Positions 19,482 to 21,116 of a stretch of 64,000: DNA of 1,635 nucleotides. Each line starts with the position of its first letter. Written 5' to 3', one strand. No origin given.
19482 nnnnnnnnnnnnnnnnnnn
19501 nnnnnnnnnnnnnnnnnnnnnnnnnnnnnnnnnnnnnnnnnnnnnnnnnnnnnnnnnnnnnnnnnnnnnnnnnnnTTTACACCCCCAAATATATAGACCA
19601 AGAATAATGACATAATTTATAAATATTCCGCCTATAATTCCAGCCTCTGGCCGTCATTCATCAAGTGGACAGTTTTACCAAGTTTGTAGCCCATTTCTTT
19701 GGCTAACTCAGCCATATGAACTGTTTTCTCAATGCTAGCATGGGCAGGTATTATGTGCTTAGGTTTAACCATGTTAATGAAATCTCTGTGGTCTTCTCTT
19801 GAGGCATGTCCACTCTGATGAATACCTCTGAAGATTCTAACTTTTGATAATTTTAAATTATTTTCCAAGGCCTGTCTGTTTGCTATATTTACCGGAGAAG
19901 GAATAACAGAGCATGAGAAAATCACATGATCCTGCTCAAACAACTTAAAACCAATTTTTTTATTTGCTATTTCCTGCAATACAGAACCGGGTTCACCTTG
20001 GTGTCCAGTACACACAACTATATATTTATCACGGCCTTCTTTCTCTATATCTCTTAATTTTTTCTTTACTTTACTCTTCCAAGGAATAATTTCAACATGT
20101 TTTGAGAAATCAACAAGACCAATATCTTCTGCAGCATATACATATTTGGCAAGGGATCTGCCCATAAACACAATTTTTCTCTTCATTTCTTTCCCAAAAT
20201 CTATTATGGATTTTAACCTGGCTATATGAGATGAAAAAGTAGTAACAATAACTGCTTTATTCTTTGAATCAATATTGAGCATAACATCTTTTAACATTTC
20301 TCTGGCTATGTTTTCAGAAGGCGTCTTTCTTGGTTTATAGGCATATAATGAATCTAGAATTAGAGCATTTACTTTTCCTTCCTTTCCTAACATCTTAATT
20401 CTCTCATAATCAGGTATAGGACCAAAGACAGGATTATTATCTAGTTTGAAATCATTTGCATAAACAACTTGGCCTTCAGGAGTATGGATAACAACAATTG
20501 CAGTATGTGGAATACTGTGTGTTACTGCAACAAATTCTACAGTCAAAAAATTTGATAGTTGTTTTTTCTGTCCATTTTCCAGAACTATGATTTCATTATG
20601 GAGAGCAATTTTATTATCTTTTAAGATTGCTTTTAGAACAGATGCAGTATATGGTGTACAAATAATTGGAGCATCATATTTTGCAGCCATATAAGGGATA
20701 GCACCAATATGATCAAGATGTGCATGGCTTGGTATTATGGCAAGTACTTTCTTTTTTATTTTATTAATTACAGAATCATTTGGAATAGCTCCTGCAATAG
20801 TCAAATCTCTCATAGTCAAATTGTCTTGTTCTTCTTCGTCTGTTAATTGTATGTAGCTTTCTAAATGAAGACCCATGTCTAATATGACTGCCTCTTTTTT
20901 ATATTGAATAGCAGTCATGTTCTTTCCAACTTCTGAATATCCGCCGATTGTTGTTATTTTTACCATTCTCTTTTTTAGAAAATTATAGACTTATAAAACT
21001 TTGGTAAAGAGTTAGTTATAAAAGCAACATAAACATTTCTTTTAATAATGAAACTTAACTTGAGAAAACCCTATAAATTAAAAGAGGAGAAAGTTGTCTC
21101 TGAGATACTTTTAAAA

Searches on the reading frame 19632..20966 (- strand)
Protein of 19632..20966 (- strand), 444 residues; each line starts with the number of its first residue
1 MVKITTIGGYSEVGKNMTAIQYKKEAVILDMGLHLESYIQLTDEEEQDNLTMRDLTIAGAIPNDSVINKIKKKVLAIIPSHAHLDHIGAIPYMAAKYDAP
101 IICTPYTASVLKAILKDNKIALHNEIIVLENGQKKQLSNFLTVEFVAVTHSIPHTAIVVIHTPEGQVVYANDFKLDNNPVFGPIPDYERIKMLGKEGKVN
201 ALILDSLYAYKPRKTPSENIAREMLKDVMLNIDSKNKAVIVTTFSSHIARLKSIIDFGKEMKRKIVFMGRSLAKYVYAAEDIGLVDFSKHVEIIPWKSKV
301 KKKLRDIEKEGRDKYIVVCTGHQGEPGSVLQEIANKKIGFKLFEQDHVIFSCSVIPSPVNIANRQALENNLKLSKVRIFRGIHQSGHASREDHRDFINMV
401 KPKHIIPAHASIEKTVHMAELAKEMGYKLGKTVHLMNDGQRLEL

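Call 49: search_protein_families(library=pfam, proteins=[window:19632-20966:-], max_evalue=0.00001)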
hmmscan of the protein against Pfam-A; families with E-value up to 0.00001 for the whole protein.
window:19632-20966:- (444 aa): 4 families
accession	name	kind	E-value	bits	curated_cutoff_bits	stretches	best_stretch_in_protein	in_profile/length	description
PF22505.1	RNase_J_b_CASP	-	1.9e-24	86.3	27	1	237-357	2-114/126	Ribonuclease J, beta-CASP domain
PF00753.33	Lactamase_B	-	3.2e-10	40.7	22.7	1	15-183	6-160/196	Metallo-beta-lactamase superfamily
PF07521.17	RMMBL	-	7.4e-10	39.1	21.6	1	382-427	12-58/63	Zn-dependent metallo-hydrolase RNA specificity domain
PF12706.13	Lactamase_B_2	-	3.6e-08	33.7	27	1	73-174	30-144/200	Beta-lactamase superfamily domain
